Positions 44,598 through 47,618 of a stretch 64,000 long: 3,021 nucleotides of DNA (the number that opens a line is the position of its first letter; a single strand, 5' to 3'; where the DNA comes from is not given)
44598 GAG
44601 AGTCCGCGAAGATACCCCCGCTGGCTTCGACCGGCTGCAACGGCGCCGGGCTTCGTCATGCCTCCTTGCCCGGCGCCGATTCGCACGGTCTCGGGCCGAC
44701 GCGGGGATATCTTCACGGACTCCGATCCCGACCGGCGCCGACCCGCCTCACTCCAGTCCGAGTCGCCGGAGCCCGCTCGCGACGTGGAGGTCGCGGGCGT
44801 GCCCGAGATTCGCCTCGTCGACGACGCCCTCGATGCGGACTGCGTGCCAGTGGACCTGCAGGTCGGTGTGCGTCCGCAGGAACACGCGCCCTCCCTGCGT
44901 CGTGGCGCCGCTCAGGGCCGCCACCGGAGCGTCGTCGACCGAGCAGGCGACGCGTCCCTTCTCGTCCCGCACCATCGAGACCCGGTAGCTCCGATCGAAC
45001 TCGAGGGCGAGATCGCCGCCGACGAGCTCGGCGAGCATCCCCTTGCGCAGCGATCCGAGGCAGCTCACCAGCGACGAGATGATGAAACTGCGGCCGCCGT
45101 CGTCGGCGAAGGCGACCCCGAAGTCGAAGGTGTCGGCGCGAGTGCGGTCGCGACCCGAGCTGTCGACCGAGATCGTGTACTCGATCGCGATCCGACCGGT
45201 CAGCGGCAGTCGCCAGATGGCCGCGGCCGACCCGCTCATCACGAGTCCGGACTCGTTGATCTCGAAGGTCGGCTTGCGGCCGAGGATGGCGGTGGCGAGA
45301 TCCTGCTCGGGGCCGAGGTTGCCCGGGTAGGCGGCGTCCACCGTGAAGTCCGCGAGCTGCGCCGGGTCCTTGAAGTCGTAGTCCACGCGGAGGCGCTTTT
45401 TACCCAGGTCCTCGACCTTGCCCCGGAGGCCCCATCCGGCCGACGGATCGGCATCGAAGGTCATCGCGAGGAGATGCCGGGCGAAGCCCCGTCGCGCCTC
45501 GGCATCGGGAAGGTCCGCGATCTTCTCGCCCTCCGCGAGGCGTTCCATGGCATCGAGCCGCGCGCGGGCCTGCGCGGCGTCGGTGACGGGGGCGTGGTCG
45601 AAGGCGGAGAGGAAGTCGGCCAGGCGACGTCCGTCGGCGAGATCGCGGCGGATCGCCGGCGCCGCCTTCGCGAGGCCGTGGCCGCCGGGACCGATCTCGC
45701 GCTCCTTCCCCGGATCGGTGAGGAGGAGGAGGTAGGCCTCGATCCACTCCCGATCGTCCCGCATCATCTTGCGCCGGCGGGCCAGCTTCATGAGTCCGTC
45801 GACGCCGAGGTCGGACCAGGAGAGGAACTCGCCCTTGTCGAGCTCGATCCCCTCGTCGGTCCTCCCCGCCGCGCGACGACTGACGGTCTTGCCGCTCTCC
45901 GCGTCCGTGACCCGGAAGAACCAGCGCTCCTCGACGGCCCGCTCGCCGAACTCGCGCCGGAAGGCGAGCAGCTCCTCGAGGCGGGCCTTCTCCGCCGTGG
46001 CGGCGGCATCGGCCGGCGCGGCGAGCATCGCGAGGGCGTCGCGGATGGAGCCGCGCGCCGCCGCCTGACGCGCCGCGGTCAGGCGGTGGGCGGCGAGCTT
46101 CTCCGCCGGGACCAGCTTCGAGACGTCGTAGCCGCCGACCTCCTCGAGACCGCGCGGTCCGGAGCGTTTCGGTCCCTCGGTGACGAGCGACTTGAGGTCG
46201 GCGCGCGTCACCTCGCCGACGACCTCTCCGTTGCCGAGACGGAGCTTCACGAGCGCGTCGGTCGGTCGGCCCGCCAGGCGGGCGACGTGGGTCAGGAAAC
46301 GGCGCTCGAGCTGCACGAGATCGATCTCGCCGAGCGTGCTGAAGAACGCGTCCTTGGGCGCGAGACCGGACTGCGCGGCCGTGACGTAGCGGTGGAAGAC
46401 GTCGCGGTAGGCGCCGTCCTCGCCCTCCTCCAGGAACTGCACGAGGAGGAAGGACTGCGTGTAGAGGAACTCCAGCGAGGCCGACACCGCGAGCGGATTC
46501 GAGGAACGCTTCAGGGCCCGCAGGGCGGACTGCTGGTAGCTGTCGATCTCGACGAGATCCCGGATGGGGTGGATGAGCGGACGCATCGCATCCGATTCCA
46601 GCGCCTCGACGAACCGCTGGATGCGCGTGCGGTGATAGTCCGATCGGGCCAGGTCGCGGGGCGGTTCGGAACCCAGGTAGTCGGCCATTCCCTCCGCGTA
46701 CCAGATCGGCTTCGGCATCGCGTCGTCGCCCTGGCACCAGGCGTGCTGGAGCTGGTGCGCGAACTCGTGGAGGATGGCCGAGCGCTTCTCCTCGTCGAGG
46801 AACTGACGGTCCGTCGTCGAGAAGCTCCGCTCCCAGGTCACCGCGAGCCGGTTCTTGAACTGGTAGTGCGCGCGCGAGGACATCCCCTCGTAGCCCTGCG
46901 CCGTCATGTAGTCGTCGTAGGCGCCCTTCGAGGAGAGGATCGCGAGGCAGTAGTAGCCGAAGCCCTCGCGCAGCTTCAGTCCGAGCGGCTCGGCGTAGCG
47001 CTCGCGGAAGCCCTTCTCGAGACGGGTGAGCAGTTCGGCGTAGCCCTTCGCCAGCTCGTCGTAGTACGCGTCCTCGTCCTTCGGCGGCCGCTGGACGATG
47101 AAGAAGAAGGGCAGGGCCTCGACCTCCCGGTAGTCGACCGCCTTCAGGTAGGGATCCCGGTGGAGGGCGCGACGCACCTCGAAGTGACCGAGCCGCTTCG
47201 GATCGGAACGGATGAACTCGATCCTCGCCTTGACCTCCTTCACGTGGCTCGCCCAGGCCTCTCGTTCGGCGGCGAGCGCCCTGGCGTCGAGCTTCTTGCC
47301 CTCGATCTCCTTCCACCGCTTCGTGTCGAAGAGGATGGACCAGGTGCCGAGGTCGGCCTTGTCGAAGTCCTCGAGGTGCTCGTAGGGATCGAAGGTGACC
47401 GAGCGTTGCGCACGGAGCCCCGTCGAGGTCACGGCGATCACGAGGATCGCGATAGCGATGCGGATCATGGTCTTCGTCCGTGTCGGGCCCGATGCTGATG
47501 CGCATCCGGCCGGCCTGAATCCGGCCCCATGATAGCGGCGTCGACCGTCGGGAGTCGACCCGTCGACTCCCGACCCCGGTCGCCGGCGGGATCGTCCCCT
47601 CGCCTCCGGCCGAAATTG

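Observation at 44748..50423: Head-to-head pair of paralogous ~900-aa secreted HExxH proteins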

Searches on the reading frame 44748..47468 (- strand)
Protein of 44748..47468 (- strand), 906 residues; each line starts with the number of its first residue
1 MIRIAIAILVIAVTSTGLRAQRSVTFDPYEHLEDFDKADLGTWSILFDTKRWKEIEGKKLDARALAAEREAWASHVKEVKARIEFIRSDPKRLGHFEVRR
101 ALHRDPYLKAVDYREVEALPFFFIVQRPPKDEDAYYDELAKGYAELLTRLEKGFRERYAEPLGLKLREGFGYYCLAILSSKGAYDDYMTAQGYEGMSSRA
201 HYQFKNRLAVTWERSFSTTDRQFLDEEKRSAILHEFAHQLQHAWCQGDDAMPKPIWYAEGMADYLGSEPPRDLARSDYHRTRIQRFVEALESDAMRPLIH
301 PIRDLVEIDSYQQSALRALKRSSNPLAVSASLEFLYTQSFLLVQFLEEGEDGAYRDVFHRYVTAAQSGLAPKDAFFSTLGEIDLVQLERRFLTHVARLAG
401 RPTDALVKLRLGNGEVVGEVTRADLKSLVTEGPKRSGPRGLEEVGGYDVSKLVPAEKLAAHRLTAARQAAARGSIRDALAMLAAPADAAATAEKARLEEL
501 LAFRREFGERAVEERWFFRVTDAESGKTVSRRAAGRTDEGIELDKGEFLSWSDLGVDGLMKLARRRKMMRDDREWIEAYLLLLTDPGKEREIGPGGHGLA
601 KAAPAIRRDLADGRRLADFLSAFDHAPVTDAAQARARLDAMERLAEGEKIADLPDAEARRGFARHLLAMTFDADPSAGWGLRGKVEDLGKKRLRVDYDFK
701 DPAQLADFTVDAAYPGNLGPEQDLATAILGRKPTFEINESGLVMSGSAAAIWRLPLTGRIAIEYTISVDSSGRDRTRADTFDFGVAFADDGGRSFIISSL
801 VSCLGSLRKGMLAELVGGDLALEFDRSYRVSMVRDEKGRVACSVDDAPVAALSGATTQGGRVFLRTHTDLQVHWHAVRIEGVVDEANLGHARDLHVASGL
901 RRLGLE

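Call 5: search_protein_families(library=pfam, proteins=[window:44748-47468:-], max_evalue=1)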
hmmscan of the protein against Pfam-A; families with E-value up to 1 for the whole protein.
window:44748-47468:- (906 aa): 0 families
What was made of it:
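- On ConA-like lectin/glucanase superfamily (CBM66, DUF1080 PF06439): No Pfam hit for A or B (call 5).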

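Call 6: search_protein_families(library=ncbifam, proteins=[window:44748-47468:-], max_evalue=1)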
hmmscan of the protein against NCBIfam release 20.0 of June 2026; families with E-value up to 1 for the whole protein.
window:44748-47468:- (906 aa): 0 families

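Call 7: search_solved_structures(query=window:44748-47468:-, max_evalue=10)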
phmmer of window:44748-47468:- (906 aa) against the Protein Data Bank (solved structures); distinct sequences matched with E-value up to 10: 0.
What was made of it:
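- Tried and rejected: phmmer of A against PDB sequences gave no hit (call 7).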

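Call 8: find_homologous_proteins(query=window:44748-47468:-)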
Query window:44748-47468:- (906 aa): 2 proteins with E <= 0.001 among 8000 candidates.
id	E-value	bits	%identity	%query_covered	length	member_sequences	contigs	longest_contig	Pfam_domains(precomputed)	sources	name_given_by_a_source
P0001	0.0e+0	2022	100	100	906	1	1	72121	-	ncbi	ncbi:MAG: hypothetical protein R3F20_18045 [Planctomycetota bacterium]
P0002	6.1e-214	731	43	100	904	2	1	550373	-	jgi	jgi:hypothetical protein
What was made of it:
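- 44748..47468 (-): Gene A, 906 aa (NCBI R3F20_18045): exported multidomain HExxH protein. 100% match to the annotated 906-aa protein (call 8).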

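Call 12: find_encoding_contigs(protein=P0002, flank=10000, max_places=3)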
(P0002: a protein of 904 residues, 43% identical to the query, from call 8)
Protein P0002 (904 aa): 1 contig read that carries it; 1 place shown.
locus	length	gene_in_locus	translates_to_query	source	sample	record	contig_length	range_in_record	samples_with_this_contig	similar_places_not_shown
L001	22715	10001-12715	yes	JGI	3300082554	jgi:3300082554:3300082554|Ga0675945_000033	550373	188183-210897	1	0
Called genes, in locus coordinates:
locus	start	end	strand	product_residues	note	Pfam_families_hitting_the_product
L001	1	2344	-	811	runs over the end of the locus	PF19805:DUF6288, PF13646:HEAT_2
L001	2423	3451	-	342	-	-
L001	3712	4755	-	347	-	-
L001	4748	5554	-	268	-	PF00005:ABC_tran, PF02463:SMC_N (faint), PF13304:AAA_21 (faint)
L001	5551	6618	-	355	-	PF01032:FecCD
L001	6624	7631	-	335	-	PF01497:Peripla_BP_2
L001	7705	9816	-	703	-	PF01120:Alpha_L_fucos, PF13287:Fn3_assoc, PF13290:CHB_HEX_C_1, PF00754:F5_F8_type_C, PF22633:F5_F8_type_C_2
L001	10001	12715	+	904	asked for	-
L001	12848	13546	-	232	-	PF04945:YHS (faint)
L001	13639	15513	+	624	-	PF07626:PSD3, PF07637:PSD5, PF07631:PSD4, PF07627:PSCyt3, PF07624:PSD2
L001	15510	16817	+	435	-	PF07586:HXXSHH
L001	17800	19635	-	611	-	PF13229:Beta_helix, PF02415:Chlam_PMP (faint)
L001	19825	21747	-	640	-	PF13229:Beta_helix (weak)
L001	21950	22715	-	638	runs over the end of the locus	PF13229:Beta_helix (faint)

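Call 22: find_related_loci(query=A1, collection=genome_contigs, flank=8000)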
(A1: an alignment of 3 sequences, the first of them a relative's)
Query A1 (906 aa) in genome_contigs; peptide patterns used: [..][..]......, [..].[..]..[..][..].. (x = any residue, [..] = any of these).
114 stretches matched a pattern, but none encodes a relative of the query by tblastn (E <= 1e-3).

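Call 24: find_related_loci(query=A1, collection=metagenome_contigs, flank=8000)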
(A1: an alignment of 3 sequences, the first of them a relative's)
Query A1 (906 aa) in metagenome_contigs; peptide patterns used: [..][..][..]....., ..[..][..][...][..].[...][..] (x = any residue, [..] = any of these).
600 stretches matched a pattern, but none encodes a relative of the query by tblastn (E <= 1e-3).
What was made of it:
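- Tried and rejected: Pattern scans with the 3-sequence alignment found nothing in genome_contigs or metagenome_contigs (calls 22, 24).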

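Call 27: search_protein_representatives(alignment_id=A1)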
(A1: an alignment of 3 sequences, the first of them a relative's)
Query: 3 sequences, 903 profile positions. Proteins with E-value up to 0.001 (for the whole library): 957; up to 1e-10: 351; up to 1e-30: 163. The best 150 are listed.
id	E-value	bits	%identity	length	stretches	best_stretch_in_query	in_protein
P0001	0.0e+00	1611.7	-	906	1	1-903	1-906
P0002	0.0e+00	1587.8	-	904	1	1-902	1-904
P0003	0.0e+00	1546.8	-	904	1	1-903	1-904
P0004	7.0e-121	421.8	-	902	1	8-901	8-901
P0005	3.0e-119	416.4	-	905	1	8-903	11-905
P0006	4.2e-116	406.0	-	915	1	4-900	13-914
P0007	4.0e-111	389.5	-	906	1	7-901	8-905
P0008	4.9e-102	359.4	-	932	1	16-902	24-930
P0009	1.4e-100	354.6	-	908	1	17-902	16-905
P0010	1.4e-98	347.9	-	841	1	98-899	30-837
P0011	2.0e-95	337.5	-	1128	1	25-899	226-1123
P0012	2.2e-94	334.1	-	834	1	95-894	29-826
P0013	7.7e-93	329.0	-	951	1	21-900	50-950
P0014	8.6e-90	318.9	-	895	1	11-894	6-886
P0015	3.6e-87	310.2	-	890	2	12-404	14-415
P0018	2.7e-85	304.0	-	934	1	7-899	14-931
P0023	3.9e-82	293.6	-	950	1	8-902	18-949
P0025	1.3e-81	291.8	-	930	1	5-884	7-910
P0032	2.5e-78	281.0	-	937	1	7-902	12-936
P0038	1.2e-75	272.2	-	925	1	3-902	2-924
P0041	4.5e-74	266.9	-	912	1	16-896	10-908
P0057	9.1e-67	242.7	-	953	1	10-902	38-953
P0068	3.0e-62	227.8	-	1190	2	99-386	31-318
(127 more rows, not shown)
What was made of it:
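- Tried and rejected: The exhaustive HMM search was needed to find the family (call 27).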

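Call 32: find_homologous_proteins(query=A2, max_evalue=1e-10)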
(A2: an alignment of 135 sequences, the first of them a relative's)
Query A2 (135 sequences) (906 aa, profile of the alignment): 2 proteins with E <= 1e-10 among 8000 candidates.
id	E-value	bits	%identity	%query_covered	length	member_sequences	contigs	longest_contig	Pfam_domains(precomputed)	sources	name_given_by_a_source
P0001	1.2e-210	720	100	100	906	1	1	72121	-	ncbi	ncbi:MAG: hypothetical protein R3F20_18045 [Planctomycetota bacterium]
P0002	1.3e-208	714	43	100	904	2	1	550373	-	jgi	jgi:hypothetical protein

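Call 37: search_solved_structures(query=A3, max_evalue=10, show_alignments=3)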
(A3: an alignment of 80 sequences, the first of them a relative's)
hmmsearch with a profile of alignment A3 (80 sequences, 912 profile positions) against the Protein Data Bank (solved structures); distinct sequences matched with E-value up to 10: 76 (the best 60 are shown).
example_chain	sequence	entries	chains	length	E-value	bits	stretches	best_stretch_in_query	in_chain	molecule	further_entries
9dbd_A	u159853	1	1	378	0.00036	22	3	418-487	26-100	Tet4 Variant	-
9dbf_A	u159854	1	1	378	0.00064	21.1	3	419-488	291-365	Tet4 Variant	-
7uwy_A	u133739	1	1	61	0.013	16.8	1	509-560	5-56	De novo designed small beta-barrel protein 29_bp_sh3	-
7xyo_A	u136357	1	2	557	0.03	15.6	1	226-323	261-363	Aminopeptidase M61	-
8sjf_A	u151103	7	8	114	0.041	15.1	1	418-489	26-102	Tet4 | Computationally Designed Tet4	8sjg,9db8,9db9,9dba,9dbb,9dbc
8y6j_A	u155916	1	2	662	0.091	14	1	410-511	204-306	Cation transporter HKT1;1,Soluble cytochrome b562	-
8djk_C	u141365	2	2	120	0.11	13.7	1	416-501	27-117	Soluble cytochrome b562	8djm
6ot9_C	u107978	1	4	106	0.12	13.6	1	417-484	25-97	Soluble cytochrome b562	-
8upa_A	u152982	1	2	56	0.16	13.2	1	623-671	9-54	De novo designed IL-6 mimetic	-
4qq8_A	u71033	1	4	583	0.21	12.8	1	628-717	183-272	Formolase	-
9lmo_R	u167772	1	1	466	0.23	12.6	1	416-508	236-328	G-protein coupled receptor 4,Soluble cytochrome b562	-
2ag0_A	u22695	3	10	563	0.26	12.5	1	628-717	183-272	benzaldehyde lyase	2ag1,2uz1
2uz1_B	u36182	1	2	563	0.26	12.5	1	628-717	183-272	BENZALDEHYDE LYASE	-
3d7k_A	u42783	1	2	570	0.27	12.4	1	628-717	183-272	Benzaldehyde lyase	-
3iae_A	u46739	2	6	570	0.27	12.4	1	628-717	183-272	Benzaldehyde lyase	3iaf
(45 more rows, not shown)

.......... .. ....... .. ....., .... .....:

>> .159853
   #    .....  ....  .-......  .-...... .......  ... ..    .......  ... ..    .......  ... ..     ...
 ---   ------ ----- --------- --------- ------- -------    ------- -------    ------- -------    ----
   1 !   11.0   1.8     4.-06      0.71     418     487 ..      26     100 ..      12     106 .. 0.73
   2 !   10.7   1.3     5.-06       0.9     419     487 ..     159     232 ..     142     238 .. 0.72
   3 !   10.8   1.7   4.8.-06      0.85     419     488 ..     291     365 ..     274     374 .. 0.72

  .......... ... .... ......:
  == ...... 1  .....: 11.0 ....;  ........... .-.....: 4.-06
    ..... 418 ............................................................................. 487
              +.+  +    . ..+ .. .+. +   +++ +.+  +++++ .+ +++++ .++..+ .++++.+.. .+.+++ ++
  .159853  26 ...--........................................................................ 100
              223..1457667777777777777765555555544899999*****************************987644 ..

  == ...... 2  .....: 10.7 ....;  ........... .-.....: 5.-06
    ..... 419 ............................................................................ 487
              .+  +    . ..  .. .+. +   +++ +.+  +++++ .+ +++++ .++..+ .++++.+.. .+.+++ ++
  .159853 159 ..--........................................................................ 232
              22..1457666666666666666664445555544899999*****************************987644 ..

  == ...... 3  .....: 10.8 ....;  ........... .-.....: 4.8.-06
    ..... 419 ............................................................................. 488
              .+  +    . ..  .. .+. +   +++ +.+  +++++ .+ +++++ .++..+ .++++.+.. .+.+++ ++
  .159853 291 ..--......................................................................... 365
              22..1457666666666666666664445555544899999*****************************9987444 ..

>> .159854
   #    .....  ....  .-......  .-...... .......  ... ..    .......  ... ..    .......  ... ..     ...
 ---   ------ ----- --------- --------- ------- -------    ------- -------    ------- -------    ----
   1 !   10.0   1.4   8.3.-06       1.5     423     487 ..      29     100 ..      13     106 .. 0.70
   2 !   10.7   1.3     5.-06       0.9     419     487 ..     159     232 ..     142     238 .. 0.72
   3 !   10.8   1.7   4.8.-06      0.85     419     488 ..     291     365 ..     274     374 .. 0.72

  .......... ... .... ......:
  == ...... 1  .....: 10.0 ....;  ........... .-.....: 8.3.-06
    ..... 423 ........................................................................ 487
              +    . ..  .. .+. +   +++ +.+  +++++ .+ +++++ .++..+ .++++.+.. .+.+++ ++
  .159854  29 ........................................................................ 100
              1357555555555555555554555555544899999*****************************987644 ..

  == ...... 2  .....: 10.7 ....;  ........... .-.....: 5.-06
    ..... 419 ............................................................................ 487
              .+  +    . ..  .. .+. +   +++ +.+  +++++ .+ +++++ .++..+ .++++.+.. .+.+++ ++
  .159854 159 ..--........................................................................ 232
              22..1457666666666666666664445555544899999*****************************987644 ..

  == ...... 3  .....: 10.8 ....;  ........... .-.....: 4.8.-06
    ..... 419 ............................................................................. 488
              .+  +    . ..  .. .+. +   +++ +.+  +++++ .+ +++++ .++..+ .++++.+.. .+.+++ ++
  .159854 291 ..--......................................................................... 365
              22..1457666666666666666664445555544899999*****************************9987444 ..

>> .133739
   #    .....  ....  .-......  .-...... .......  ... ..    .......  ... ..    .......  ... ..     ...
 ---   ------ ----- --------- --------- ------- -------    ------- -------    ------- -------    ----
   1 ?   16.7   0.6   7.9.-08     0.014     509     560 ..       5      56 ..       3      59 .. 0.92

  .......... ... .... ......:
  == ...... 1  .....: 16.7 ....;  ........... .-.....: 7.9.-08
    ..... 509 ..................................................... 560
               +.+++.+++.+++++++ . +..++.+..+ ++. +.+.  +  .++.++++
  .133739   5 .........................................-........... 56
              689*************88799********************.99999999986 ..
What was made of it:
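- Tried and rejected: The full-length family profile against PDB was dominated by low-complexity helical noise such as BRIL and designed proteins (call 37).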

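Call 39: search_protein_families(library=pfam, alignment_id=A4, max_evalue=0.01)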
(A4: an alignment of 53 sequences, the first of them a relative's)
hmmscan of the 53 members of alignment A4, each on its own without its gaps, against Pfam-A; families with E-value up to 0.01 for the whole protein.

A. member 1, P0001 (906 aa): 0 families

B. families by the number of members that match (of 53 scanned): 7 families
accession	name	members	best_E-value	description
PF01752.23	Peptidase_M9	6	0.00012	Collagenase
PF13371.12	TPR_9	4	0.00027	Tetratricopeptide repeat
PF13717.11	Zn_ribbon_4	2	0.00067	zinc-ribbon domain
PF07607.17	DUF1570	1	0.00036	Protein of unknown function (DUF1570)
PF04450.18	BSP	1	0.0029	Peptidase of plants and bacteria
PF06439.18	3keto-disac_hyd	1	0.0051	3-keto-disaccharide hydrolase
PF25206.1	DUF7836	1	0.0086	Domain of unknown function (DUF7836)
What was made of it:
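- On MEROPS M9 / Pfam Peptidase_M9 (PF01752): 6 of 53 family members give weak hits, best E = 1.2e-4 (call 39).
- On ConA-like lectin/glucanase superfamily (CBM66, DUF1080 PF06439): 1 of 53 members hits PF06439 at E = 0.005 (call 39).
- Closest known: CBM66. Same: One family member gives a weak PF06439 hit (call 39).
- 6 of 53 family members give weak Pfam Peptidase_M9 hits (call 39).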

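Call 41: find_encoding_contigs(protein=P0004, flank=8000, max_places=2)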
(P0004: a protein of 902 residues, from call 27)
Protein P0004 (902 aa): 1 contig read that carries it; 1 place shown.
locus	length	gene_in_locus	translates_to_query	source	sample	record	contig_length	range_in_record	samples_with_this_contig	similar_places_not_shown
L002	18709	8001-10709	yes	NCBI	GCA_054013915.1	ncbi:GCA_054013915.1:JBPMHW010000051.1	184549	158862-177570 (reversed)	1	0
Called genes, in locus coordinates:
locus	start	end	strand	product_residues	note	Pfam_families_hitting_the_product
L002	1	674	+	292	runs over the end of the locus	PF01256:Carb_kinase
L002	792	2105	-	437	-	PF12679:ABC2_membrane_2, PF12698:ABC2_membrane_3, PF01061:ABC2_membrane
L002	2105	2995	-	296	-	PF00005:ABC_tran, PF13304:AAA_21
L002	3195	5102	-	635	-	PF00092:VWA, PF13519:VWA_2 (weak), PF25106:VWA_4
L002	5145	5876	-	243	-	PF03740:PdxJ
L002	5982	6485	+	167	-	PF03602:Cons_hypoth95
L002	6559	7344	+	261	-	-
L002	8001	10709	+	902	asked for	-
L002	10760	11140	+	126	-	PF01588:tRNA_bind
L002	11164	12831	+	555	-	PF02463:SMC_N, PF13476:AAA_23 (weak)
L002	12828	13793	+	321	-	-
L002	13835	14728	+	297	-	PF01479:S4, PF00849:PseudoU_synth_2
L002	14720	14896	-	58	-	-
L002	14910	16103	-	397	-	PF21687:T2SSK_1st (faint), PF03934:T2SSK (weak)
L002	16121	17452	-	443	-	PF00263:Secretin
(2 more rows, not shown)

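Call 43: find_encoding_contigs(protein=P0005, flank=8000, max_places=2)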
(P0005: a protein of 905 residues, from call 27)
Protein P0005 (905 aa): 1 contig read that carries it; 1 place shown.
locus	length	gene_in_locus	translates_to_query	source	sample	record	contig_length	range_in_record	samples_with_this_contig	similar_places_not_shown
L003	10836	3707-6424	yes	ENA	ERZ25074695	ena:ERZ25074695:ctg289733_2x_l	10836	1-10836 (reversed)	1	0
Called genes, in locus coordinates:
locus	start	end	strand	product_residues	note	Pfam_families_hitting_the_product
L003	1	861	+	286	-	?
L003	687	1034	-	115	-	-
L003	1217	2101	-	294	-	PF13490:zf-HC2 (faint), PF13499:EF-hand_7 (faint), PF13202:EF-hand_5 (faint), PF13405:EF-hand_6 (faint)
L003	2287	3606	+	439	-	PF00595:PDZ (faint), PF13180:PDZ_2, PF02129:Peptidase_S15 (weak), PF00561:Abhydrolase_1 (faint), PF12146:Hydrolase_4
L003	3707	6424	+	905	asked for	PF01752:Peptidase_M9 (weak)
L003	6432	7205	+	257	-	PF01209:Ubie_methyltran (weak), PF13489:Methyltransf_23 (weak), PF13847:Methyltransf_31, PF08241:Methyltransf_11, PF08242:Methyltransf_12, PF13649:Methyltransf_25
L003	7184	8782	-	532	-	PF02321:OEP (faint)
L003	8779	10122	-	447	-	PF25893:HH_CzcB (weak)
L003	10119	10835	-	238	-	?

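Call 44: find_encoding_contigs(protein=P0018, flank=8000, max_places=2)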
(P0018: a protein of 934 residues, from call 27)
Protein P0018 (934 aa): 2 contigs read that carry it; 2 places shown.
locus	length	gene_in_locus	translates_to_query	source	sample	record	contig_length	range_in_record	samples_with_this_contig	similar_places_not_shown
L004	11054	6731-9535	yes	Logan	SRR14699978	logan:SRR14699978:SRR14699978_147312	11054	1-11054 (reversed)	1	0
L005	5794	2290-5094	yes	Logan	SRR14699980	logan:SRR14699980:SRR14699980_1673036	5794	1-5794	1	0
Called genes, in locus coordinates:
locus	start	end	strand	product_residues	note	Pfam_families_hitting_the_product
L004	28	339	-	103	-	-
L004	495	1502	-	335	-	PF08240:ADH_N, PF00107:ADH_zinc_N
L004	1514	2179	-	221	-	PF07638:Sigma70_ECF, PF08281:Sigma70_r4_2, PF04545:Sigma70_r4 (weak)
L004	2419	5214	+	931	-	PF00069:Pkinase, PF07714:PK_Tyr_Ser-Thr, PF01636:APH (faint), PF14559:TPR_19 (faint), PF13424:TPR_12 (faint), PF13432:TPR_16 (faint), PF13414:TPR_11 (faint), PF13428:TPR_14 (faint), +1 more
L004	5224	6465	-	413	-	PF00563:EAL, PF08668:HDOD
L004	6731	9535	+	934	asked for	-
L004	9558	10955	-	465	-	-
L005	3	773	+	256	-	?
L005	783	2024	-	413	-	PF00563:EAL, PF08668:HDOD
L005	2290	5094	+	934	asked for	-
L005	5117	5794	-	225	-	?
